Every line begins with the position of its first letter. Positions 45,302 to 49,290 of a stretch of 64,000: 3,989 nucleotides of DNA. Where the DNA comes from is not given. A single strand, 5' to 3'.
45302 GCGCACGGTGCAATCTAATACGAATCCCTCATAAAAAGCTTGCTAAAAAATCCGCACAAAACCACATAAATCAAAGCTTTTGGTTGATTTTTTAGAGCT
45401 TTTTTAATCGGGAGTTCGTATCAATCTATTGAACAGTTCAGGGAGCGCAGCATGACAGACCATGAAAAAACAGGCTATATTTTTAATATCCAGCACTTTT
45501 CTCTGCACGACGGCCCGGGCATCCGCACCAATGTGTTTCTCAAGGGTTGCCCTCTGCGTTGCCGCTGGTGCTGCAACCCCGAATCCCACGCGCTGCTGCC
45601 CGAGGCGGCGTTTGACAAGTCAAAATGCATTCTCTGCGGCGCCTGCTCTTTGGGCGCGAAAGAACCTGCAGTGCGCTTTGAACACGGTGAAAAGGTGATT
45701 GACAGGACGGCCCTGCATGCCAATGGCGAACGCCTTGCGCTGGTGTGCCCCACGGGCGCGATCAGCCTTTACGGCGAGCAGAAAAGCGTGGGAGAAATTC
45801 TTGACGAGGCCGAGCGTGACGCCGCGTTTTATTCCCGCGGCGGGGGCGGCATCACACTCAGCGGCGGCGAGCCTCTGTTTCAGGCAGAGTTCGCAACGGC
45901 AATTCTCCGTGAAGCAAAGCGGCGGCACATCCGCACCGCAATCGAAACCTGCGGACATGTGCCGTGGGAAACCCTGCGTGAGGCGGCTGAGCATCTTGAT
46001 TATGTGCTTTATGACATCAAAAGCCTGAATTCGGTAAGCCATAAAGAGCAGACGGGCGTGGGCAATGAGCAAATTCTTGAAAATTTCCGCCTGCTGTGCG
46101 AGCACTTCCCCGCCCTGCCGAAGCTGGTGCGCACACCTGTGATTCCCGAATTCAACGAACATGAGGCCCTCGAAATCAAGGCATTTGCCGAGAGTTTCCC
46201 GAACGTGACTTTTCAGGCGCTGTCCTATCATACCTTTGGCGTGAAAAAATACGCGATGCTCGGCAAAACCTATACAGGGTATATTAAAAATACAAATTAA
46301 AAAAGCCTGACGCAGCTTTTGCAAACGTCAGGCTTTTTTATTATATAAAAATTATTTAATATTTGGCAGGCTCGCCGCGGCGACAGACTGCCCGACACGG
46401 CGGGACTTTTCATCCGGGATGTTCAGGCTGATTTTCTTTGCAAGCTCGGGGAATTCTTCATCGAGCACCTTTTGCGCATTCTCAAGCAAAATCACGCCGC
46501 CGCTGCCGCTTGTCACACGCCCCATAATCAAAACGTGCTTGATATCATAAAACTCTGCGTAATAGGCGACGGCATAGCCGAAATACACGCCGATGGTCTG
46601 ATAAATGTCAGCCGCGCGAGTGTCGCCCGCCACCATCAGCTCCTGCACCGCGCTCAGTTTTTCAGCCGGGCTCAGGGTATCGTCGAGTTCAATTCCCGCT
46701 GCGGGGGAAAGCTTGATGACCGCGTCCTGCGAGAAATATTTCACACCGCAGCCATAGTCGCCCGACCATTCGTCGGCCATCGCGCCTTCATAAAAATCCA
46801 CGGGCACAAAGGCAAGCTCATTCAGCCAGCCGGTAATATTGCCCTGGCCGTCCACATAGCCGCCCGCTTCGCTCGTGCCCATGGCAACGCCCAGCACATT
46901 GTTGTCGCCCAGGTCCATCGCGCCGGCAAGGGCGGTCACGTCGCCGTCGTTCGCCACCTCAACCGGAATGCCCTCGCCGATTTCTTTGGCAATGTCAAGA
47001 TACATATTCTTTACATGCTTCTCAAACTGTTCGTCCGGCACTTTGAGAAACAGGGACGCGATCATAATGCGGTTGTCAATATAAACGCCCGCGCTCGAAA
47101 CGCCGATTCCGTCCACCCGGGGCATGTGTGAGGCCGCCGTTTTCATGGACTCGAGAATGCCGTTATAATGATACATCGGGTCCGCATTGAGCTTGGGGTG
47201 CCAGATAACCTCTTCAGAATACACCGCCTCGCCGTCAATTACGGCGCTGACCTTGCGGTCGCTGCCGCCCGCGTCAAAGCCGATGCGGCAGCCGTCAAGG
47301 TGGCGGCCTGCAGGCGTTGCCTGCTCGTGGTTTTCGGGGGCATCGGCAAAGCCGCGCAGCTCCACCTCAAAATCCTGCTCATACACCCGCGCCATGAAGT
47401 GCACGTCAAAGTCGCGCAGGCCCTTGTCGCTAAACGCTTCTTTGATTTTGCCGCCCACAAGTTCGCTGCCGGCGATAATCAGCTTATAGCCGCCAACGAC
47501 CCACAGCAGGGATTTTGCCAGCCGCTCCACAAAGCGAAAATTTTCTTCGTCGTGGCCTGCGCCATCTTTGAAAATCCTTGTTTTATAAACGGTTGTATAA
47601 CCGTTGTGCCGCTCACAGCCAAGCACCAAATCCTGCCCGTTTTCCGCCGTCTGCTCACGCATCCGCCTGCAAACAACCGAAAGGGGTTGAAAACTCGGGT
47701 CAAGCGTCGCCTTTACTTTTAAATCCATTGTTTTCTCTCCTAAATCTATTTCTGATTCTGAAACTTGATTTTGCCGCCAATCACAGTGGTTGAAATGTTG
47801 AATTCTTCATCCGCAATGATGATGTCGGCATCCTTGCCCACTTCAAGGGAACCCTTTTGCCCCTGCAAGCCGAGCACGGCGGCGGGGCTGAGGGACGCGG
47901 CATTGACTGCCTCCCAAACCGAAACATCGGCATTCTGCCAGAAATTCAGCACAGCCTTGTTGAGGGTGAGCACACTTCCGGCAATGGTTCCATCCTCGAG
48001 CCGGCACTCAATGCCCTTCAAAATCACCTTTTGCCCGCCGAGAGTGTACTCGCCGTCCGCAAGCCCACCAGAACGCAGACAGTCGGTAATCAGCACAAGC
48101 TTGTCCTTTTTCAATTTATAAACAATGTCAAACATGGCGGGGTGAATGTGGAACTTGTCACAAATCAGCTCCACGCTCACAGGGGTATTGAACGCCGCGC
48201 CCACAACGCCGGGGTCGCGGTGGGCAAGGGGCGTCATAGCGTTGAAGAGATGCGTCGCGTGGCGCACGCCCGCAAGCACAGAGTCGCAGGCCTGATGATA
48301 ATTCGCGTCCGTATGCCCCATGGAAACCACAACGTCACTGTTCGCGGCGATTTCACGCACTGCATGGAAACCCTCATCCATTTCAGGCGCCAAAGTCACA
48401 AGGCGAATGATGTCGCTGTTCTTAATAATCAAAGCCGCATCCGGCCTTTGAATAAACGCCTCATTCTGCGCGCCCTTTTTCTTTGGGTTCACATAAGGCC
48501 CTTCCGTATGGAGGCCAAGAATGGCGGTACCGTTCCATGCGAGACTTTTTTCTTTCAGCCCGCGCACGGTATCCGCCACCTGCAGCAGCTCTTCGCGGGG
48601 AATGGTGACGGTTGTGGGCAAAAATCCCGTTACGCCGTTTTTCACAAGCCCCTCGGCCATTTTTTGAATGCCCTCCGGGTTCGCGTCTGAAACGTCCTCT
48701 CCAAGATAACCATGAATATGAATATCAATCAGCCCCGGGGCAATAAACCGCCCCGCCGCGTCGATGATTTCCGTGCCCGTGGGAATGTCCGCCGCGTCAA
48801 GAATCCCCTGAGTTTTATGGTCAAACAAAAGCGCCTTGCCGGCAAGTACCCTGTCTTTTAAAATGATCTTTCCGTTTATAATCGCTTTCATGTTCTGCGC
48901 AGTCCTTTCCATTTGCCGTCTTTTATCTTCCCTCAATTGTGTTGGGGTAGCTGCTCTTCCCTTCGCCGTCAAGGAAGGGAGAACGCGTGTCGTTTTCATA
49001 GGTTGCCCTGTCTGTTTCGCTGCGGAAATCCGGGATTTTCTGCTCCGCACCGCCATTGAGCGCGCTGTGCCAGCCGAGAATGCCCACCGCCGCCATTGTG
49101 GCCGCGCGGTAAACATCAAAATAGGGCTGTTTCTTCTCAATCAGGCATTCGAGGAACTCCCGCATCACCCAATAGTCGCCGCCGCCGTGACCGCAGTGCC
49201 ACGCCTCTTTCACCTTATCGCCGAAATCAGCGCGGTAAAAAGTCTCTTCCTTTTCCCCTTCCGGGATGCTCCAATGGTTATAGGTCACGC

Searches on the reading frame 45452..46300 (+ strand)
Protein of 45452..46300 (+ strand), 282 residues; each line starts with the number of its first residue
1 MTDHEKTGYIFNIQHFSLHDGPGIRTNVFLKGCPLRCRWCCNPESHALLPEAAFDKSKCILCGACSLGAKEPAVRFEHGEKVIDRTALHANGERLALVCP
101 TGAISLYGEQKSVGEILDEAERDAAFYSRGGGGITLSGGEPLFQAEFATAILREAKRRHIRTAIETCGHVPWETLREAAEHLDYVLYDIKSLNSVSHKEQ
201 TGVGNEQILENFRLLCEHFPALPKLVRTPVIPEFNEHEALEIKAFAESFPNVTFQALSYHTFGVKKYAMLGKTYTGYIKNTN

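Call 3: search_protein_families(library=pfam, proteins=[window:45452-46300:+])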
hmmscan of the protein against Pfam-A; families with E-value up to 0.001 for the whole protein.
window:45452-46300:+ (282 aa): 3 families
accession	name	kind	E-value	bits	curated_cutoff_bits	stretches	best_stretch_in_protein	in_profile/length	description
PF04055.27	Radical_SAM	-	1.1e-19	71.7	29.5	1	29-245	3-165/166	Radical SAM superfamily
PF13353.11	Fer4_12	-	5e-12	46.7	22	1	20-181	2-105/137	4Fe-4S single cluster domain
PF00037.32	Fer4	-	1.9e-05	24.7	21.1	0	54-65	3-14/24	4Fe-4S binding domain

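Call 4: search_protein_families(library=ncbifam, proteins=[window:45452-46300:+])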
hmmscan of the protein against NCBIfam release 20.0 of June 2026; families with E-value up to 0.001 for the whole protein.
window:45452-46300:+ (282 aa): 20 families
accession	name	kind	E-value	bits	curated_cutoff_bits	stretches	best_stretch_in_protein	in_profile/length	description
NF048010.1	SfplDhtActHpsHDes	equivalog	4.1e-110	367.3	430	1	3-275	1-279/298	(2S)-3-sulfopropanediol dehydratase activating enzyme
TIGR02494.1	PFLE_PFLC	subfamily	3.9e-89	298.8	174.35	1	10-275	1-270/293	glycyl-radical enzyme activating protein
NF043069.1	T4HPD_activ_SAM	equivalog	3.2e-74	250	425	1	8-276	2-270/299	trans-4-hydroxy-L-proline dehydratase activase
TIGR04395.1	cutC_activ_rSAM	equivalog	3.3e-72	243.4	360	1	5-275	2-278/309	choline TMA-lyase-activating enzyme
NF033719.1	ind_deCO2_activ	equivalog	2e-65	221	425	1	8-275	1-274/302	indoleacetate decarboxylase activase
NF048008.1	SfplDhtActHpfHKleb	equivalog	7.2e-65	219.3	500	1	10-275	2-274/308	(2S)-3-sulfopropanediol dehydratase activating enzyme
NF033717.2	HPDL_rSAM_activ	equivalog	3.8e-63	213.6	420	1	6-275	2-277/311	4-hydroxyphenylacetate decarboxylase activase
NF007483.0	PRK10076.1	equivalog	8.6e-54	182.7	326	2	93-275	80-262/292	[formate-C-acetyltransferase]-activating enzyme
TIGR04003.1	rSAM_BssD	equivalog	1.7e-53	181.8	496.45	1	10-273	3-273/314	[benzylsuccinate synthase]-activating enzyme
TIGR02493.1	PFLA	equivalog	1.2e-41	142.6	231.75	2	108-275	43-213/235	pyruvate formate-lyase-activating protein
TIGR04041.1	activase_YjjW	hypoth_equivalog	1.8e-35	122.7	250.2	1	9-268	3-247/276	YjjW family glycine radical enzyme activase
NF008356.0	PRK11145.1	equivalog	5.8e-30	104.4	375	2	108-275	48-218/246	pyruvate formate lyase 1-activating protein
TIGR02495.1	NrdG2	equivalog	2.2e-15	56.5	131.15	2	133-240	65-173/193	anaerobic ribonucleoside-triphosphate reductase activating protein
TIGR02491.1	NrdG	equivalog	5.6e-11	42.6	126.1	1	10-55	2-47/154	anaerobic ribonucleoside-triphosphate reductase activating protein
TIGR03963.1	rSAM_QueE_Clost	equivalog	1.7e-08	34.5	260.1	1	132-209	66-141/219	putative 7-carboxy-7-deazaguanine synthase QueE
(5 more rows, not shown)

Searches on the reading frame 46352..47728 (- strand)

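Call 3: search_protein_families(library=pfam, proteins=[window:46352-47728:-])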
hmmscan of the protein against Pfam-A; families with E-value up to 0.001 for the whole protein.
window:46352-47728:- (458 aa): 1 family
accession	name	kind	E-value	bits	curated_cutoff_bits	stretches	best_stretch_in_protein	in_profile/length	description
PF00480.26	ROK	-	0.00026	21.1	22.9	1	149-410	2-249/294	ROK family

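Call 4: search_protein_families(library=ncbifam, proteins=[window:46352-47728:-])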
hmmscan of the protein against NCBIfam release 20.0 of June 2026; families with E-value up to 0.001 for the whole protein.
window:46352-47728:- (458 aa): 0 families

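Call 63: search_protein_families(library=pfam, proteins=[window:46352-47728:-], max_evalue=0.01)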
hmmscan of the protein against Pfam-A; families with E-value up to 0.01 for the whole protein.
window:46352-47728:- (458 aa): 1 family
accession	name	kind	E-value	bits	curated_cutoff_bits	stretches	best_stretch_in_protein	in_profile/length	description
PF00480.26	ROK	-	0.00026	21.1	22.9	1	149-410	2-249/294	ROK family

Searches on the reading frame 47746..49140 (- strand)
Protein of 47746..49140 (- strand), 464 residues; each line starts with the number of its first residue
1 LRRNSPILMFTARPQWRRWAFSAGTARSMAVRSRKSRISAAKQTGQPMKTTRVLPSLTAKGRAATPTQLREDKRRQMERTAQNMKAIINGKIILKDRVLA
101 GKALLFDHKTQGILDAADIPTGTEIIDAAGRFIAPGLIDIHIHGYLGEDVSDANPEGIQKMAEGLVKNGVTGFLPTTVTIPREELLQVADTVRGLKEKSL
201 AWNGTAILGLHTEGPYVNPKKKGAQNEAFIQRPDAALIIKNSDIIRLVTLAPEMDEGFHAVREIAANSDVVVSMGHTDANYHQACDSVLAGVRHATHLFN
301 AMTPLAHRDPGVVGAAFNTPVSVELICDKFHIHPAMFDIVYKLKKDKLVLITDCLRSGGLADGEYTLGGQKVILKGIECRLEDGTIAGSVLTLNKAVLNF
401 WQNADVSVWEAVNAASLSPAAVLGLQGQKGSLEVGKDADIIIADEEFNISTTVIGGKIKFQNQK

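Call 3: search_protein_families(library=pfam, proteins=[window:47746-49140:-])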
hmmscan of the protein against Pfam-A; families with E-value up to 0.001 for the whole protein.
window:47746-49140:- (464 aa): 2 families
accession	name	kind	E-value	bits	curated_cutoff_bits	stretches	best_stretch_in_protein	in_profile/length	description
PF01979.26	Amidohydro_1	-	1.7e-25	90.4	25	1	132-458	1-344/345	Amidohydrolase family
PF07969.17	Amidohydro_3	-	1.7e-14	54.6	29.7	2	401-446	402-447/472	Amidohydrolase family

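Call 4: search_protein_families(library=ncbifam, proteins=[window:47746-49140:-])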
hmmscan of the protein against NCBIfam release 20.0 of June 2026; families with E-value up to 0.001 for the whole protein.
window:47746-49140:- (464 aa): 51 families (the best 25 are shown)
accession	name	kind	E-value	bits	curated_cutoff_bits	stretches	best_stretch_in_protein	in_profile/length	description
TIGR00221.1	nagA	equivalog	2.5e-100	336.1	225.65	1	83-457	3-380/380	N-acetylglucosamine-6-phosphate deacetylase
NF008371.0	PRK11170.1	equivalog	1.3e-76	258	483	1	84-460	1-380/382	N-acetylglucosamine-6-phosphate deacetylase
NF011990.0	PRK15446.2-6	subfamily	4.8e-15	55.2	233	2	393-462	313-385/390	alpha-D-ribose 1-methylphosphonate 5-triphosphate diphosphatase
NF058539.1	ergo_uti2_ErtD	equivalog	7.5e-13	48.2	650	1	84-176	2-88/449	hydantoin-5-propionate amidohydrolase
NF004839.0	PRK06189.1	equivalog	8.2e-13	47.8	631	2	384-446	331-392/451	allantoinase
TIGR02318.1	phosphono_phnM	equivalog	1.2e-11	44.2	390.55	2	395-452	308-368/376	phosphonate metabolism protein PhnM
TIGR03178.1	allantoinase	equivalog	2.1e-11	43.3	357.85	2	384-452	326-394/441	allantoinase AllB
NF006689.0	PRK09237.1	equivalog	2.6e-11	42.7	371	1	114-158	36-80/383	amidohydrolase/deacetylase family metallohydrolase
NF011987.0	PRK15446.2-3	subfamily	2.9e-11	42.8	253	2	393-463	314-387/395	alpha-D-ribose 1-methylphosphonate 5-triphosphate diphosphatase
NF006558.0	PRK09059.1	equivalog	3.7e-11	42.2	645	2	390-446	334-388/430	dihydroorotase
NF011989.0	PRK15446.2-5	equivalog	3.6e-10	39.2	565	1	86-142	5-61/385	alpha-D-ribose 1-methylphosphonate 5-triphosphate diphosphatase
TIGR01224.1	hutI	equivalog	7e-10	38.3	298.15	1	403-444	311-352/377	imidazolonepropionase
NF058538.1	ergo_util_ErtD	equivalog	1.4e-09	37.3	600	1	392-446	336-390/446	hydantoin-5-propionate amidohydrolase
TIGR00857.1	pyrC_multi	subfamily_domain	3.9e-09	36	279.05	0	116-143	20-47/412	dihydroorotase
NF006837.0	PRK09357.1-2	equivalog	1.8e-08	33.4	575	1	85-171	3-87/428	dihydroorotase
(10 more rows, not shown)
